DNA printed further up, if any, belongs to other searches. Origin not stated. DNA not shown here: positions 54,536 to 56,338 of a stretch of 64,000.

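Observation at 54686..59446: Orphan three-gene pilin-like operon with no pilus machinery nearby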

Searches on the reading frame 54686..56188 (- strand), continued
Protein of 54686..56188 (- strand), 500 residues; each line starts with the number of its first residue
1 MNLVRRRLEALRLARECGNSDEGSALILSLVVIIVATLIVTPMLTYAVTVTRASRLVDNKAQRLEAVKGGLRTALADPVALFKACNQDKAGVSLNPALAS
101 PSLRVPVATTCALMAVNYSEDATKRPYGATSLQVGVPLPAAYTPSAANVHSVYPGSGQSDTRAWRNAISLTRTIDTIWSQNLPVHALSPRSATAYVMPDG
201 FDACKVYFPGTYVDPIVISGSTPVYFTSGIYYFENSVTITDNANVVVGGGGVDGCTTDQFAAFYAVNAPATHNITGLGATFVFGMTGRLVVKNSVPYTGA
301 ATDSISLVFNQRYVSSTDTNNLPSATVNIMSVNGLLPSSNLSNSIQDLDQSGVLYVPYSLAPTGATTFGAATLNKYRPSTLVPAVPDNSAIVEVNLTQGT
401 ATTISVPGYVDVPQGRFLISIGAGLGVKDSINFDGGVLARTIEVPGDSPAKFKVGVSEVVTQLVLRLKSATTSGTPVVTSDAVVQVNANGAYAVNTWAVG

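Call 68: search_protein_families(library=pfam, alignment_id=A1, max_evalue=0.01)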
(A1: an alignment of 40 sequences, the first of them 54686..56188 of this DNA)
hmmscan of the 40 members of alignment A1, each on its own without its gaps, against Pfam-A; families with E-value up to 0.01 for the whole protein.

A. member 1, window:54686-56188:- (500 aa): 0 families

B. families by the number of members that match (of 40 scanned): 1 family
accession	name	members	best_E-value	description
PF12218.14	End_N_terminal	2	0.0093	N terminal extension of bacteriophage endosialidase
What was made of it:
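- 54686..56188 (-): Gene C: 500-aa pilin-like protein without Glu5. Its ATG overlaps B's TGA (ATGA). Leader ends D-E-G|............; a long N-terminal helix is followed by beta-rich domains. No Pfam hit in any of 40 members (call 68).
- On GspK / PilX (K-type minor pseudopilins): No Pfam hit in any of 40 C-family members (call 68).
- Tried and rejected: Pfam on 40 members gave nothing (call 68).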

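Call 71: search_protein_families(library=ncbifam, alignment_id=A1, max_evalue=0.01)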
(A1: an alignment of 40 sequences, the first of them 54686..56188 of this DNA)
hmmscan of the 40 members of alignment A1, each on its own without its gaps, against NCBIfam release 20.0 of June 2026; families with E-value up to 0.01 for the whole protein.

A. member 1, window:54686-56188:- (500 aa): 1 family
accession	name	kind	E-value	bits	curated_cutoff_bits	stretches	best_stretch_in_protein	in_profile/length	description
NF038304.1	EPS_HpsC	equivalog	0.00052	19.7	200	1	18-61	17-60/318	hormogonium polysaccharide secretion pseudopilin HpsC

B. families by the number of members that match (of 40 scanned): 1 family
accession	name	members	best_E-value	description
NF038304.1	EPS_HpsC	13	2.3e-05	hormogonium polysaccharide secretion pseudopilin HpsC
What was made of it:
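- On GspK / PilX (K-type minor pseudopilins): NCBIfam gives only the HpsC N-terminus (call 71).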
